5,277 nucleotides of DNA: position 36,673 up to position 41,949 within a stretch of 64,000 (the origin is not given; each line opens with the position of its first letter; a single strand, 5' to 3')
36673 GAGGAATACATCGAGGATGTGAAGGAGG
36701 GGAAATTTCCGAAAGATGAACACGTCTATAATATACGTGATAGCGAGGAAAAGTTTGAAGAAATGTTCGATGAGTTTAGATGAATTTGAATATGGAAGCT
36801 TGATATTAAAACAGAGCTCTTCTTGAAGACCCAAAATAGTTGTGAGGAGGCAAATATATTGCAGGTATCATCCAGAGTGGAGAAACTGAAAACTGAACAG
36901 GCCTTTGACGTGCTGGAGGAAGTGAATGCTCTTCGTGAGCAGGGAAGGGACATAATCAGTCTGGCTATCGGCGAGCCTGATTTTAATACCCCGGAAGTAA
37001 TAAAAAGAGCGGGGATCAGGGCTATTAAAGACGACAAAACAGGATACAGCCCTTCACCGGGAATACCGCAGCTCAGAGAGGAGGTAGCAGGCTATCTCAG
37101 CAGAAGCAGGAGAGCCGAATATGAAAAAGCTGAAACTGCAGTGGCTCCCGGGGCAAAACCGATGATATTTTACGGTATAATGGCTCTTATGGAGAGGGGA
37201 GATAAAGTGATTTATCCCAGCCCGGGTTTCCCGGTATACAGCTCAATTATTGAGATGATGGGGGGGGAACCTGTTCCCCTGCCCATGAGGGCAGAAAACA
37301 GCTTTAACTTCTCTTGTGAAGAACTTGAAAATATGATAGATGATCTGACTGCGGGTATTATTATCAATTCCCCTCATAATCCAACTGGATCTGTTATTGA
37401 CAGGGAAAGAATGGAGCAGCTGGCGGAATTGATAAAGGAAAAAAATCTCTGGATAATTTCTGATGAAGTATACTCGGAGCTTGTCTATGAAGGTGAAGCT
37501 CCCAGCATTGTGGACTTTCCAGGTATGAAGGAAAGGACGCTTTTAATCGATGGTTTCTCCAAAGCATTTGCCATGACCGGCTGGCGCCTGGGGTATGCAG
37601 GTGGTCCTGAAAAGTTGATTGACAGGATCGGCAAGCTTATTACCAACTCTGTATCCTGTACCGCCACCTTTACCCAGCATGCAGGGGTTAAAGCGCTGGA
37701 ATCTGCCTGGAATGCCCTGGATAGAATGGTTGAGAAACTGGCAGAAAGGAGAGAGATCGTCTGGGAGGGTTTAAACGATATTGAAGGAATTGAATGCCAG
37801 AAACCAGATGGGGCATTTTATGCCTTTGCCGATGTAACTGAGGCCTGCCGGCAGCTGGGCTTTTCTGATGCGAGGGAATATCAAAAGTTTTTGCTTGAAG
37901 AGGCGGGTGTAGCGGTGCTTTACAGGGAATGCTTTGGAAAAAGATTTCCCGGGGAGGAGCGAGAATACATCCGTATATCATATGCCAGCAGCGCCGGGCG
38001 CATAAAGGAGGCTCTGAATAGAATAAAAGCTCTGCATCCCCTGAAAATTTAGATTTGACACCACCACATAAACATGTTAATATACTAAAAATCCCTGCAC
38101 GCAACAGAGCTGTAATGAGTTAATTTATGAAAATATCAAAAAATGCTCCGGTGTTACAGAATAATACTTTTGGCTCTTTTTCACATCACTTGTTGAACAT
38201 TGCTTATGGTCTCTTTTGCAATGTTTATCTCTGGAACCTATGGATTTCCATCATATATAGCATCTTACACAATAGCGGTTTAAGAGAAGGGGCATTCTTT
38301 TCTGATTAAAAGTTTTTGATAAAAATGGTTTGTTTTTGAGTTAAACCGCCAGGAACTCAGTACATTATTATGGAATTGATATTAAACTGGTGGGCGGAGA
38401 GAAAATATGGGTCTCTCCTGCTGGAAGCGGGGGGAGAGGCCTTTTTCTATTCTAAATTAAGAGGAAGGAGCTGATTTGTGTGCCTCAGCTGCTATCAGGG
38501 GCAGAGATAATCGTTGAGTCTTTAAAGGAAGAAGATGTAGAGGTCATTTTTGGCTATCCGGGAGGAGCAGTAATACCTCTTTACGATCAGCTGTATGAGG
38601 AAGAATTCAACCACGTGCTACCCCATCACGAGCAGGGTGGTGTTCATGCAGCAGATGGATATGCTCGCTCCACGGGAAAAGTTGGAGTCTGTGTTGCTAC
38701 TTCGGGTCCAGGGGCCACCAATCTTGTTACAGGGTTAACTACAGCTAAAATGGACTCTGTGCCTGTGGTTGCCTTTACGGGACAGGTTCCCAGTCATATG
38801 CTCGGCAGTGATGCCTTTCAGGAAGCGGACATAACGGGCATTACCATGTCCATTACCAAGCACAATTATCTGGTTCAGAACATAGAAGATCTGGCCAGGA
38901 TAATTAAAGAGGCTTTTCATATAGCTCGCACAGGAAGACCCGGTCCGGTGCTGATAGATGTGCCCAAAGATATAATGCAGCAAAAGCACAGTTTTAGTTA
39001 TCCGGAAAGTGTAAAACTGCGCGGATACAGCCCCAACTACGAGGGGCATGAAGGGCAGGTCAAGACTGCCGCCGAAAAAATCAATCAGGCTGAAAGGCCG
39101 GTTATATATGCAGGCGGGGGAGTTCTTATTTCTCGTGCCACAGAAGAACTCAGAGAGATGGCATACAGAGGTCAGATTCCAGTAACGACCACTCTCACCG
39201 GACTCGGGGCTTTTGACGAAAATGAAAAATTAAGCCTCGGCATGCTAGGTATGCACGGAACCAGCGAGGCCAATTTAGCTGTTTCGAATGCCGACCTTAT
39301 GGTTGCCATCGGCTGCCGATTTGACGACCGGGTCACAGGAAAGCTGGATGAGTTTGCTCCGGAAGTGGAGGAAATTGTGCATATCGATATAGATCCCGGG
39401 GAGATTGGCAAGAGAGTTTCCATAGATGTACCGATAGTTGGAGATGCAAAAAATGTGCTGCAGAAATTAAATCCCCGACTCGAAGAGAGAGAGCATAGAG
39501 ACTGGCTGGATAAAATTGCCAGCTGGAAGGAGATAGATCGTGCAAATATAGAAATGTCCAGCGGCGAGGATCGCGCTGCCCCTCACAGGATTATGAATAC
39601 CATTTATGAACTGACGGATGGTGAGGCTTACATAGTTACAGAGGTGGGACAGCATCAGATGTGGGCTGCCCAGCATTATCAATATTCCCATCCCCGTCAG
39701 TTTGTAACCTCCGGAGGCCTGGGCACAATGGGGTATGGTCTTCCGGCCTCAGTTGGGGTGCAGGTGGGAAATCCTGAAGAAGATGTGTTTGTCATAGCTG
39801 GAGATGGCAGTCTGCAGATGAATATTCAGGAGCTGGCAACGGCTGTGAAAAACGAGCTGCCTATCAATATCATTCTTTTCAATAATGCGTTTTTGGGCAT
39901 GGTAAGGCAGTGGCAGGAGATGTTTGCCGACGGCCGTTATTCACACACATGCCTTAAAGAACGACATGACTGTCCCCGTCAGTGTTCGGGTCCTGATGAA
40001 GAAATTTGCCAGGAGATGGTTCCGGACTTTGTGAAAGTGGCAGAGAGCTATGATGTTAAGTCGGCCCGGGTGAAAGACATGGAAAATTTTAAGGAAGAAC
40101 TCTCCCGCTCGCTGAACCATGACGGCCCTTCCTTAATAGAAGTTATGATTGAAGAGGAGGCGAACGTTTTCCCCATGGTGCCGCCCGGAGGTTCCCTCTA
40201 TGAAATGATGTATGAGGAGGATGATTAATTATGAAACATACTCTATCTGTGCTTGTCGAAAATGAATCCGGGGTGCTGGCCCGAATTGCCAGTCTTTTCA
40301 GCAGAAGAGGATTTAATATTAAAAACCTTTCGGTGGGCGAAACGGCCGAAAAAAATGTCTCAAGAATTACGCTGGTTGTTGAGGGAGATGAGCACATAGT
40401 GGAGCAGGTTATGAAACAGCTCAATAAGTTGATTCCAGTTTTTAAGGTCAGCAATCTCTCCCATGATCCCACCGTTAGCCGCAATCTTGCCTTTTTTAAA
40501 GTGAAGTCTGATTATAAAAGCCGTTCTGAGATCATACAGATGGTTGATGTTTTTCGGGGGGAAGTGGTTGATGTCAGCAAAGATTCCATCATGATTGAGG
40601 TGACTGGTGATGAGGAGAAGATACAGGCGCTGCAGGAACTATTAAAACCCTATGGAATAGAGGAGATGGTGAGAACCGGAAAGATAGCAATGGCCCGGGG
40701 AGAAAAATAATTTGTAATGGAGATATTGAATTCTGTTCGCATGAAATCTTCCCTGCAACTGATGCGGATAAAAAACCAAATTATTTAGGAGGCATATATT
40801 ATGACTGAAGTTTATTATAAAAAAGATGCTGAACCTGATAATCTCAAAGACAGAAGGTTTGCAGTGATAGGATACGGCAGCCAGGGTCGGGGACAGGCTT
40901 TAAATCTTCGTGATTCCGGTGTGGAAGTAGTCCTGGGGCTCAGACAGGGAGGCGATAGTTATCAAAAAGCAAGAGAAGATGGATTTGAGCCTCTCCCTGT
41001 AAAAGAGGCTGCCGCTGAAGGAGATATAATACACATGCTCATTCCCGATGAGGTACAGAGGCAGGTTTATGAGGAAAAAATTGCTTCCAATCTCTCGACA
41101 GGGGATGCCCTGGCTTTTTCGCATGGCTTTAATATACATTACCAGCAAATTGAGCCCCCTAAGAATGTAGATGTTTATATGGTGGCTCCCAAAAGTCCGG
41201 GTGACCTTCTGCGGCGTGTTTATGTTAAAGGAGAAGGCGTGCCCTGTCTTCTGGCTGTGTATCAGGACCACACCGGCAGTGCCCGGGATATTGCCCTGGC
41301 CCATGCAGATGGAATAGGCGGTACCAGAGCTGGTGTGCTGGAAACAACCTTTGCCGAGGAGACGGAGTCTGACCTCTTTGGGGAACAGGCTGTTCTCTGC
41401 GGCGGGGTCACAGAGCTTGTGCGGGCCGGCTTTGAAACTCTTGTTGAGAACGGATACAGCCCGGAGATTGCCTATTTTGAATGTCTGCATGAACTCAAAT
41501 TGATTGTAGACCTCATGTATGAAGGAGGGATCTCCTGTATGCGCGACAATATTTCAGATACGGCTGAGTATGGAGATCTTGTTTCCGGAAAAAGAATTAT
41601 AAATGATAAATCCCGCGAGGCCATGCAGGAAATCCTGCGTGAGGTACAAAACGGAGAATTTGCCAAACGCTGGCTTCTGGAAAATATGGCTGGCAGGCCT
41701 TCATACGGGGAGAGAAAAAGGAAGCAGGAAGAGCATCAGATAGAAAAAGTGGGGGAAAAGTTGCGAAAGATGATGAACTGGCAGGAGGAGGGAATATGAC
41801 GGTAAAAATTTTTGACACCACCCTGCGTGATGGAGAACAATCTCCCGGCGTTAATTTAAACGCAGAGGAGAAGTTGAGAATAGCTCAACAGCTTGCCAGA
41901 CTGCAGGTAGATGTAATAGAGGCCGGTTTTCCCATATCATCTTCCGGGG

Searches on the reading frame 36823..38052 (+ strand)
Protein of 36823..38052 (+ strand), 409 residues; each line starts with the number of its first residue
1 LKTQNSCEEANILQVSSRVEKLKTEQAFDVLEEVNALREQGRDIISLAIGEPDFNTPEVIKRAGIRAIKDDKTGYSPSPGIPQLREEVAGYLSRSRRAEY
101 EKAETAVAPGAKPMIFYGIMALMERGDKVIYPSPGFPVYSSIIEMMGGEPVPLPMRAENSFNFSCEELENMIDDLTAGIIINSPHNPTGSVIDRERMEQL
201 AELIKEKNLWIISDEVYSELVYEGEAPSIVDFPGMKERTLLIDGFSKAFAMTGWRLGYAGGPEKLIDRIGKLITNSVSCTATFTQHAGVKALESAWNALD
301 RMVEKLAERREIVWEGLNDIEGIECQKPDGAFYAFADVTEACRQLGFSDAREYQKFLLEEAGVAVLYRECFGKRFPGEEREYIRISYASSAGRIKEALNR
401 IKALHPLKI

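Call 5: search_protein_families(library=pfam, proteins=[window:36823-38052:+])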
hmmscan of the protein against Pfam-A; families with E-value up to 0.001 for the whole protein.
window:36823-38052:+ (409 aa): 2 families
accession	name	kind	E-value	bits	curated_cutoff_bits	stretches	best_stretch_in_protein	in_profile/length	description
PF00155.27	Aminotran_1_2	-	1.6e-72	245.1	19.7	1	43-401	2-361/361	Aminotransferase class I and II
PF01041.23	DegT_DnrJ_EryC1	-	1.4e-05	24.9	19.8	1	123-214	61-145/360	DegT/DnrJ/EryC1/StrS aminotransferase family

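Call 38: search_protein_families(library=ncbifam, proteins=[window:36823-38052:+], max_evalue=0.00001)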
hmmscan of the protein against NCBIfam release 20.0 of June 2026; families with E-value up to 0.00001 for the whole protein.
window:36823-38052:+ (409 aa): 69 families (the best 25 are shown)
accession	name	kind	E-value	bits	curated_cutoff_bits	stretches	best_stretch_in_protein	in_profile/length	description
NF041091.1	asp_aminotase_Arch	equivalog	7.2e-98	327.9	550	1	17-403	2-373/376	aspartate aminotransferase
NF005816.0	PRK07682.1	equivalog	1.3e-87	294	620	1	37-403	24-381/390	aminotransferase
NF005817.0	PRK07683.1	equivalog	1.3e-87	294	575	1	34-403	20-379/387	aminotransferase A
NF004769.0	PRK06107.1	equivalog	4.1e-87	292.6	617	1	14-402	5-395/402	aspartate transaminase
NF041364.1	GntC_guanitoxin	equivalog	3.1e-84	282.9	415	1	45-403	1-355/356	guanitoxin biosynthesis PLP-dependent (S)-gamma-hydroxy-L-arginine cyclodehydratase GntC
NF004770.0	PRK06108.1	subfamily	1.7e-82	277.4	422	1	11-403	9-390/396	pyridoxal phosphate-dependent aminotransferase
NF006229.0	PRK08361.1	equivalog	6.6e-81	272.3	624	1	40-402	31-385/391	aspartate aminotransferase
NF005588.0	PRK07309.1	equivalog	3.5e-79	266.5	576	1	42-403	30-384/391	pyridoxal phosphate-dependent aminotransferase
NF005601.0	PRK07337.1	equivalog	1.2e-77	261.7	496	1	11-404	4-391/394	pyridoxal phosphate-dependent aminotransferase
NF006514.0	PRK08960.1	equivalog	3.1e-75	253.4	554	1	14-403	4-383/388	pyridoxal phosphate-dependent aminotransferase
NF004975.0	PRK06348.1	equivalog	6.4e-75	252.5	549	1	23-404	10-382/384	pyridoxal phosphate-dependent aminotransferase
TIGR03540.1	DapC_direct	equivalog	7.7e-73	245.6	593.25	1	15-403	2-382/383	LL-diaminopimelate aminotransferase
NF006756.0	PRK09276.1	subfamily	2.7e-71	240.5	507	1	14-404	3-385/387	LL-diaminopimelate aminotransferase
NF005855.0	PRK07777.1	equivalog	1.7e-67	228.5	553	1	27-405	14-388/391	pyridoxal phosphate-dependent aminotransferase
NF005744.0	PRK07568.1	subfamily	3.9e-67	226.8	389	1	14-401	2-386/398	pyridoxal phosphate-dependent aminotransferase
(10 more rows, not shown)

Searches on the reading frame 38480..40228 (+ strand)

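Call 63: search_protein_families(library=pfam, proteins=[window:38480-40228:+], max_evalue=1e-10)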
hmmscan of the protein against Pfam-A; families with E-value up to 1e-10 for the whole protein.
window:38480-40228:+ (582 aa): 3 families
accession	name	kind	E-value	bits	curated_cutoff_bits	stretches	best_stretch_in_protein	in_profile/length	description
PF02775.26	TPP_enzyme_C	-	2.3e-54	183.8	21.9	1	389-555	2-151/151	Thiamine pyrophosphate enzyme, C-terminal TPP binding domain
PF00205.28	TPP_enzyme_M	-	9.9e-51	171.5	30.4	1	194-330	1-137/137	Thiamine pyrophosphate enzyme, central domain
PF02776.23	TPP_enzyme_N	-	5.9e-39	133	26.8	1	6-120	2-118/119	Thiamine pyrophosphate enzyme, N-terminal TPP binding domain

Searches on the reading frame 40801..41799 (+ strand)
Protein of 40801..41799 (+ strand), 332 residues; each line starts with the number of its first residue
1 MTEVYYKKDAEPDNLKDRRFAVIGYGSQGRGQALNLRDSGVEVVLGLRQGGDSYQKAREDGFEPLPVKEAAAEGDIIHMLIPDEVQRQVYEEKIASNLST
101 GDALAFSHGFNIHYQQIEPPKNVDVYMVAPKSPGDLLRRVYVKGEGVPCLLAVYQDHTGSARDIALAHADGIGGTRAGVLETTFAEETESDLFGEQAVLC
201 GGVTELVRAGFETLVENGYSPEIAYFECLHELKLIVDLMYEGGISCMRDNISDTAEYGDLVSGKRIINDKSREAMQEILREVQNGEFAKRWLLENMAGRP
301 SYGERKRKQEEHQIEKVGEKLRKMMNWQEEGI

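Call 63: search_protein_families(library=pfam, proteins=[window:40801-41799:+], max_evalue=1e-10)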
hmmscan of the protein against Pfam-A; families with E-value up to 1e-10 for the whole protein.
window:40801-41799:+ (332 aa): 2 families
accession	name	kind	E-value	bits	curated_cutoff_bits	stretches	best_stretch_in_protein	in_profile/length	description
PF07991.19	KARI_N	-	1e-73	246.8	20.6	1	15-178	2-165/165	Acetohydroxy acid isomeroreductase, NADPH-binding domain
PF01450.25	KARI_C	-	7.2e-66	221.4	29.1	1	184-327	1-144/144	Ketol-acid reductoisomerase, C-terminal domain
